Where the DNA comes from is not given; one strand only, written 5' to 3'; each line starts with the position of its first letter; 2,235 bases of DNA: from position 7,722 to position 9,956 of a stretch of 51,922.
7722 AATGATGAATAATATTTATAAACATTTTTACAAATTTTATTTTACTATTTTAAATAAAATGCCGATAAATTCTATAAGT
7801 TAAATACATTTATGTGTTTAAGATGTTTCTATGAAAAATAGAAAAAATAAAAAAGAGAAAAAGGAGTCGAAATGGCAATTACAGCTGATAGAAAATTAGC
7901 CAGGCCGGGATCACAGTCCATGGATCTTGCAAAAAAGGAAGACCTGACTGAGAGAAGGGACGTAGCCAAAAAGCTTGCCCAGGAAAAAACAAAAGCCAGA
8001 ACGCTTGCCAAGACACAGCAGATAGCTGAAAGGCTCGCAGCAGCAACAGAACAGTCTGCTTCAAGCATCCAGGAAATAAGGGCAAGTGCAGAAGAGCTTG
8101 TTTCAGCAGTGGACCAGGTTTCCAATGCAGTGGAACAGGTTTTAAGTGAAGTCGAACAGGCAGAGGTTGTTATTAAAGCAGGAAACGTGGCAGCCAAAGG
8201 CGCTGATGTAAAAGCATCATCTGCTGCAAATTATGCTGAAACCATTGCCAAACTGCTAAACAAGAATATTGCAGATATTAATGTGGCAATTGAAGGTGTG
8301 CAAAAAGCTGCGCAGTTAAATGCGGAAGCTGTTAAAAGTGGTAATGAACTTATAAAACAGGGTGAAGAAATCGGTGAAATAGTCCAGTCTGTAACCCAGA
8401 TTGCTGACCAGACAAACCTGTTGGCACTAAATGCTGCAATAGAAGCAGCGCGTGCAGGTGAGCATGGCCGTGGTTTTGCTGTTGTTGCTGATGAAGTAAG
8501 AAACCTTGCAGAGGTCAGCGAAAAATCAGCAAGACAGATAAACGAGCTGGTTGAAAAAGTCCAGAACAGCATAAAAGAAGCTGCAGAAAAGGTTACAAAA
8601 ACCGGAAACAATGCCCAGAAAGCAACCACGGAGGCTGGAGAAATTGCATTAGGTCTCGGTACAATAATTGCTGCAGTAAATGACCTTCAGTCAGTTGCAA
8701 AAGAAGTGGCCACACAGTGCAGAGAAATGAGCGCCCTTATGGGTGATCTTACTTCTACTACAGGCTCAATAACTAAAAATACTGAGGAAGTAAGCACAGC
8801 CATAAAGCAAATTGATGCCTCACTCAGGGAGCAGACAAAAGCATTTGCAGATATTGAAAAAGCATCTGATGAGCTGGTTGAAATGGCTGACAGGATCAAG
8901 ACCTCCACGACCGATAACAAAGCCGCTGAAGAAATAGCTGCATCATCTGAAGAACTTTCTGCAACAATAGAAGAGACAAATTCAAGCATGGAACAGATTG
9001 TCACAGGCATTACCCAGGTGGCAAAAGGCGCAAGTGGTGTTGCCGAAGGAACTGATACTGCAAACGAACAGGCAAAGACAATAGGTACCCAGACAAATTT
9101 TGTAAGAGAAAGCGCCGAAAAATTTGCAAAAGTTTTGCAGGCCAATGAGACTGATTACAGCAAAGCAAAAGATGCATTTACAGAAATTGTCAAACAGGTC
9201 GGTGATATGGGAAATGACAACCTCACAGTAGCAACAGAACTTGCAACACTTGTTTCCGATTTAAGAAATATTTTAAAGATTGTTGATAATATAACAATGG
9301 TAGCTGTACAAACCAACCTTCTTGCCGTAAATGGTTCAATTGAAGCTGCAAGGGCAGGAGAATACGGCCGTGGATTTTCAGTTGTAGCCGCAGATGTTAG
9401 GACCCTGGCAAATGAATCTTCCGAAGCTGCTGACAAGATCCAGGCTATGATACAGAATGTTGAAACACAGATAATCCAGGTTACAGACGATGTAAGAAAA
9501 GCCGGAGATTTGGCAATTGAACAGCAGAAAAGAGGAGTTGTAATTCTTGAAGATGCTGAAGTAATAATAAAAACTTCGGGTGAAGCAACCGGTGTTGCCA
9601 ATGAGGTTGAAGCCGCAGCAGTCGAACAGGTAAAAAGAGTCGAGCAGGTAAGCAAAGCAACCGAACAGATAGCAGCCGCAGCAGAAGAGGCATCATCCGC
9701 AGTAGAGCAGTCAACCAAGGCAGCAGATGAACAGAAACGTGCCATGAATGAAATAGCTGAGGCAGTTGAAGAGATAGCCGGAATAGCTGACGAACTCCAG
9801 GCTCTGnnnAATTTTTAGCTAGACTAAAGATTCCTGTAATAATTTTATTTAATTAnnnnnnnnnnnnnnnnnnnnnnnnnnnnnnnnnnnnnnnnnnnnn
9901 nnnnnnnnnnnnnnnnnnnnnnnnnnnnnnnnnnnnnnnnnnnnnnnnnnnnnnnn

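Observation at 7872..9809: Soluble chemoreceptor with two complete signalling hairpins in one polypeptide (DosM-like)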

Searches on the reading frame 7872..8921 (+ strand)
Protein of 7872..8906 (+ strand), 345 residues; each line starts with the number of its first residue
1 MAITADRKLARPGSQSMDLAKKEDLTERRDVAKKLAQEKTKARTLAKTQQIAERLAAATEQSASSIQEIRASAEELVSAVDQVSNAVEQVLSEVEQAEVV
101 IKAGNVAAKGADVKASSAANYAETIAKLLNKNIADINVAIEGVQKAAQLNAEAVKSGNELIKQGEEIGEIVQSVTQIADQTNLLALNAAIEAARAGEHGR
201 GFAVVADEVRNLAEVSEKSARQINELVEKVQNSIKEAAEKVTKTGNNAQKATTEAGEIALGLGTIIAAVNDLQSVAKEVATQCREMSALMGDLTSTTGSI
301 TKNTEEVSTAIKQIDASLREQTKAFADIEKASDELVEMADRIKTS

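Call 43: search_solved_structures(query=window:7989-8921:+, max_evalue=0.001, show_alignments=1)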
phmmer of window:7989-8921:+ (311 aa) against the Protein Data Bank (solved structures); distinct sequences matched with E-value up to 0.001: 14.
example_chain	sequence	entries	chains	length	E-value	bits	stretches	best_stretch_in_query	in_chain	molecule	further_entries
2ch7_A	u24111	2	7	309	4.4e-27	98.9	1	73-290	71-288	METHYL-ACCEPTING CHEMOTAXIS PROTEIN | Methyl-accepting chemotaxis protein 2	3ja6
2ch7_B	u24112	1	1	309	4.5e-27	98.9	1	73-290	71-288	METHYL-ACCEPTING CHEMOTAXIS PROTEIN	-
3ja6_H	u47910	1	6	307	4.9e-27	98.8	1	73-290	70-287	Methyl-accepting chemotaxis protein 2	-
6s18_A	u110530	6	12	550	1.6e-19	74.2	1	27-281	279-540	Aromatic acid chemoreceptor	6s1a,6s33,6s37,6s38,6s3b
1qu7_A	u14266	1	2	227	1.5e-17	67.8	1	102-198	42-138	METHYL-ACCEPTING CHEMOTAXIS PROTEIN I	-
3zx6_A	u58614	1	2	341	4.1e-17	66.3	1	25-295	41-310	HAMP, METHYL-ACCEPTING CHEMOTAXIS PROTEIN I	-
8c5v_I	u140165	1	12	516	7.1e-17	65.5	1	102-195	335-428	Methyl-accepting chemotaxis protein I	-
6s1k_E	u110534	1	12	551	1.4e-16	64.6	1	102-226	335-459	Methyl-accepting chemotaxis protein I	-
31cj_A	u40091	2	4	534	2.2e-16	63.9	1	24-220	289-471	Aerotaxis receptor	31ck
4jpb_B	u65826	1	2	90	5.4e-14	56.1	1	121-196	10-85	Methyl-accepting chemotaxis protein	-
3ur1_C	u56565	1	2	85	7.6e-14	55.6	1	122-195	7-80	Methyl-accepting chemotaxis protein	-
3g6b_A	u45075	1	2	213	1.1e-12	51.8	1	86-207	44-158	Methyl-accepting chemotaxis protein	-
3g67_A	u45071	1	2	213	1.5e-12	51.4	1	84-202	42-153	Methyl-accepting chemotaxis protein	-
5i9d_A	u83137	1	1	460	0.00016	25.1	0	82-127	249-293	pentatricopeptide repeat protein dPPR-U8A2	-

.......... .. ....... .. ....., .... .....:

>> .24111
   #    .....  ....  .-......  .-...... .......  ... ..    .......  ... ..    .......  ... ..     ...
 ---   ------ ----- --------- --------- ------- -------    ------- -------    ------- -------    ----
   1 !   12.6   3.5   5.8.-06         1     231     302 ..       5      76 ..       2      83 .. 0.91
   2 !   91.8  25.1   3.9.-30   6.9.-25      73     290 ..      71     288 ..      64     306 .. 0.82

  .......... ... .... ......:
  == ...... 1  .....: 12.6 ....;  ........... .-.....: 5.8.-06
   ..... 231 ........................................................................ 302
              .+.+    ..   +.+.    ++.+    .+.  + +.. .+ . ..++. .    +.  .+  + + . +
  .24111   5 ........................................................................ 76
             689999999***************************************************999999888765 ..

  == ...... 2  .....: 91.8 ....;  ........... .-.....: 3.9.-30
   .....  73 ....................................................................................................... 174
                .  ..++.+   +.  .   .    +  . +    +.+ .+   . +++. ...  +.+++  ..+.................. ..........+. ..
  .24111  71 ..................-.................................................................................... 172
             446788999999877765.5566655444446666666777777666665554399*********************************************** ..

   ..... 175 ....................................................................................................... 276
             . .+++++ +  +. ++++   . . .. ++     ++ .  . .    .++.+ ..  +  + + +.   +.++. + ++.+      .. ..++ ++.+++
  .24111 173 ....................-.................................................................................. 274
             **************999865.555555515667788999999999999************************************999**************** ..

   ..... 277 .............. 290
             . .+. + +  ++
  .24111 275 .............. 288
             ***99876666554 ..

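Call 90: search_protein_families(library=pfam, proteins=[window:7872-8906:+], max_evalue=0.01)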
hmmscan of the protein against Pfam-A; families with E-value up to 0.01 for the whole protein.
window:7872-8906:+ (345 aa): 5 families
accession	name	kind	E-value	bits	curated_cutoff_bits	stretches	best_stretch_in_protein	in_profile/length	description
PF00015.26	MCPsignal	-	1e-39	136.6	34.6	1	144-289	12-157/172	Methyl-accepting chemotaxis protein (MCP) signalling domain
PF10157.14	BORCS6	-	9.3e-05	23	35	0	136-180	45-89/101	BLOC-1-related complex sub-unit 6 C-terminal helix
PF00804.31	Syntaxin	-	0.00053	20.3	26.7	1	251-323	7-79/157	Syntaxin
PF11328.14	DUF3130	-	0.0012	19.4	25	0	35-89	18-65/89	Protein of unknown function (DUF3130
PF04108.17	ATG17_like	-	0.0013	18.8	43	0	221-342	112-227/355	Autophagy protein ATG17-like domain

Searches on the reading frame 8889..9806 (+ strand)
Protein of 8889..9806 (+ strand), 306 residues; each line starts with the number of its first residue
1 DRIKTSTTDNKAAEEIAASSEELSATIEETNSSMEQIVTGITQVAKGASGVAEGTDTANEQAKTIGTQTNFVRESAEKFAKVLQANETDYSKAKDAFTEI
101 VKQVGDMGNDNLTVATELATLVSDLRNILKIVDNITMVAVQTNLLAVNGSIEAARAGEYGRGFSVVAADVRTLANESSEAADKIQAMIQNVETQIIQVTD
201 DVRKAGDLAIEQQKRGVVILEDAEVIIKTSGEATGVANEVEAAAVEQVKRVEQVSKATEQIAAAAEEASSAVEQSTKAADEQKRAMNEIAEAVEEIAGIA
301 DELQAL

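Call 42: search_solved_structures(query=window:8889-9806:+, max_evalue=0.001, show_alignments=2)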
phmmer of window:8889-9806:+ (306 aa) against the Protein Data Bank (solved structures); distinct sequences matched with E-value up to 0.001: 13.
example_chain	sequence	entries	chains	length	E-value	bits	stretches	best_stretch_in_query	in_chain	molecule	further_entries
3ja6_H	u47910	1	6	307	9.2e-18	68.2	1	11-192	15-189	Methyl-accepting chemotaxis protein 2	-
2ch7_B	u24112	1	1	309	1.4e-17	67.7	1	11-303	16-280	METHYL-ACCEPTING CHEMOTAXIS PROTEIN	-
2ch7_A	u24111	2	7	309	2.6e-17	66.8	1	11-299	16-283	METHYL-ACCEPTING CHEMOTAXIS PROTEIN | Methyl-accepting chemotaxis protein 2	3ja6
3zx6_A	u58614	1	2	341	8e-15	58.6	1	27-293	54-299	HAMP, METHYL-ACCEPTING CHEMOTAXIS PROTEIN I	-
1qu7_A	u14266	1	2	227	1.2e-14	58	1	114-293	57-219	METHYL-ACCEPTING CHEMOTAXIS PROTEIN I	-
8c5v_I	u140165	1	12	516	2.4e-14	57.1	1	12-292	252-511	Methyl-accepting chemotaxis protein I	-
4jpb_B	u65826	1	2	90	3.4e-14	56.6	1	118-186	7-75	Methyl-accepting chemotaxis protein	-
6s1k_E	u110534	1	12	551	3.7e-14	56.4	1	13-293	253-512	Methyl-accepting chemotaxis protein I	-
3ur1_C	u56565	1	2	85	4.4e-14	56.2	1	120-186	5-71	Methyl-accepting chemotaxis protein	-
31cj_A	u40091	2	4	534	1.7e-13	54.2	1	36-254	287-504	Aerotaxis receptor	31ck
3g67_A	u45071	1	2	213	1.7e-12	51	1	114-186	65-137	Methyl-accepting chemotaxis protein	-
3g6b_A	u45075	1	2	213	1.7e-12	51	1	114-187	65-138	Methyl-accepting chemotaxis protein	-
6s18_A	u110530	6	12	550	7.6e-11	45.6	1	10-280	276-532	Aromatic acid chemoreceptor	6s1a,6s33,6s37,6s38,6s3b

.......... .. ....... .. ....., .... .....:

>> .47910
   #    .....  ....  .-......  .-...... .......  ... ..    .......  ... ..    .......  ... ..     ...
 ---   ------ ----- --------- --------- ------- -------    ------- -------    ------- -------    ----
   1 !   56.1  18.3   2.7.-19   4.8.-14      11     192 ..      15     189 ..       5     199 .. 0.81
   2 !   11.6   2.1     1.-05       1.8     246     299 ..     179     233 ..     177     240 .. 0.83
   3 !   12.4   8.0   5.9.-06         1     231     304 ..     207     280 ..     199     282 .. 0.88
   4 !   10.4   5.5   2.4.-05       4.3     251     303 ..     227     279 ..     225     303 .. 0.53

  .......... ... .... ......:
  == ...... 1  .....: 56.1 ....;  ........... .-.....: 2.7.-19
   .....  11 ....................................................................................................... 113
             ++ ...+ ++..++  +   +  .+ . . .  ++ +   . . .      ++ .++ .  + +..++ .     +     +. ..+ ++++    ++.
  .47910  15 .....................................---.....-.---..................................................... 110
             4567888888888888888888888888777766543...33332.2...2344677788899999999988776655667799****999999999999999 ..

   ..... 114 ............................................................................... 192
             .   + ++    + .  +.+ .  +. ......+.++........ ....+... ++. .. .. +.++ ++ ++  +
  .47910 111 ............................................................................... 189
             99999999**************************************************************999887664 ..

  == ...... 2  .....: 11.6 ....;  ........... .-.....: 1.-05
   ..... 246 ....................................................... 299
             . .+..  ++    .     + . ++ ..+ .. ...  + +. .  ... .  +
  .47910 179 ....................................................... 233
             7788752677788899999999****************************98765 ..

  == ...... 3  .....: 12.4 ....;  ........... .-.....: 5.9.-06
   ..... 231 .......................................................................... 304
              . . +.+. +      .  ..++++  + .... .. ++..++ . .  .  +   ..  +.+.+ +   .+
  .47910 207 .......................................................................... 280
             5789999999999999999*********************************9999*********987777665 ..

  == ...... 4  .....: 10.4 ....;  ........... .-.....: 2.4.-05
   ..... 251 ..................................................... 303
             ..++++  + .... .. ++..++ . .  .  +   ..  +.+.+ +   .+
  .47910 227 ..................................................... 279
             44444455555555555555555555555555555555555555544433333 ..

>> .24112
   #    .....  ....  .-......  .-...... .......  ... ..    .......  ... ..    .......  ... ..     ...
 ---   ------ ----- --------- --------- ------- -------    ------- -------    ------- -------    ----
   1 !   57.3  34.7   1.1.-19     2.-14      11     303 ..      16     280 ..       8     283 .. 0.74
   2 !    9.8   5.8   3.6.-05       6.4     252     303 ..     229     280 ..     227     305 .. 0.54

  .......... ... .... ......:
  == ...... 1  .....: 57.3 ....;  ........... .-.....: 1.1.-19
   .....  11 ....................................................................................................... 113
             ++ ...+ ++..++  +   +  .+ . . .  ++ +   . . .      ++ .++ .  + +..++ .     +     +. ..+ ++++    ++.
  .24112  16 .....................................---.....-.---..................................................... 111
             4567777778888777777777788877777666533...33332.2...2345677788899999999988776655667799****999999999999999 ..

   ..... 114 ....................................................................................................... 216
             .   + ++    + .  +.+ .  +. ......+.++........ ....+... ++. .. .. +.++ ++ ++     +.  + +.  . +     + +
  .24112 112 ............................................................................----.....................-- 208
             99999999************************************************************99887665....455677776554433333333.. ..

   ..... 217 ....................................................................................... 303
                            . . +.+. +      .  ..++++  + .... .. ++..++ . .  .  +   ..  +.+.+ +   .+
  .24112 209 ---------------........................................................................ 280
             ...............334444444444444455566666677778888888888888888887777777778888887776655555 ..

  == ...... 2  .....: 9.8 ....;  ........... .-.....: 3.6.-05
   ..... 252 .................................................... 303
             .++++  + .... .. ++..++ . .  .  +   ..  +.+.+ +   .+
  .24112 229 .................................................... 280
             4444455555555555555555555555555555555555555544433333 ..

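Call 90: search_protein_families(library=pfam, proteins=[window:8907-9806:+], max_evalue=0.01)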
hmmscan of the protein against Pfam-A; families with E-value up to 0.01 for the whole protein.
window:8907-9806:+ (300 aa): 2 families
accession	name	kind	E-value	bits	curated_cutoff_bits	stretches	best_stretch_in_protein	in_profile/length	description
PF00015.26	MCPsignal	-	4.3e-30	105.2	34.6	2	93-257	20-170/172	Methyl-accepting chemotaxis protein (MCP) signalling domain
PF21962.1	DUF6924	-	5.7e-05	23.9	24.4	1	69-175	11-110/129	Domain of unknown function (DUF6924)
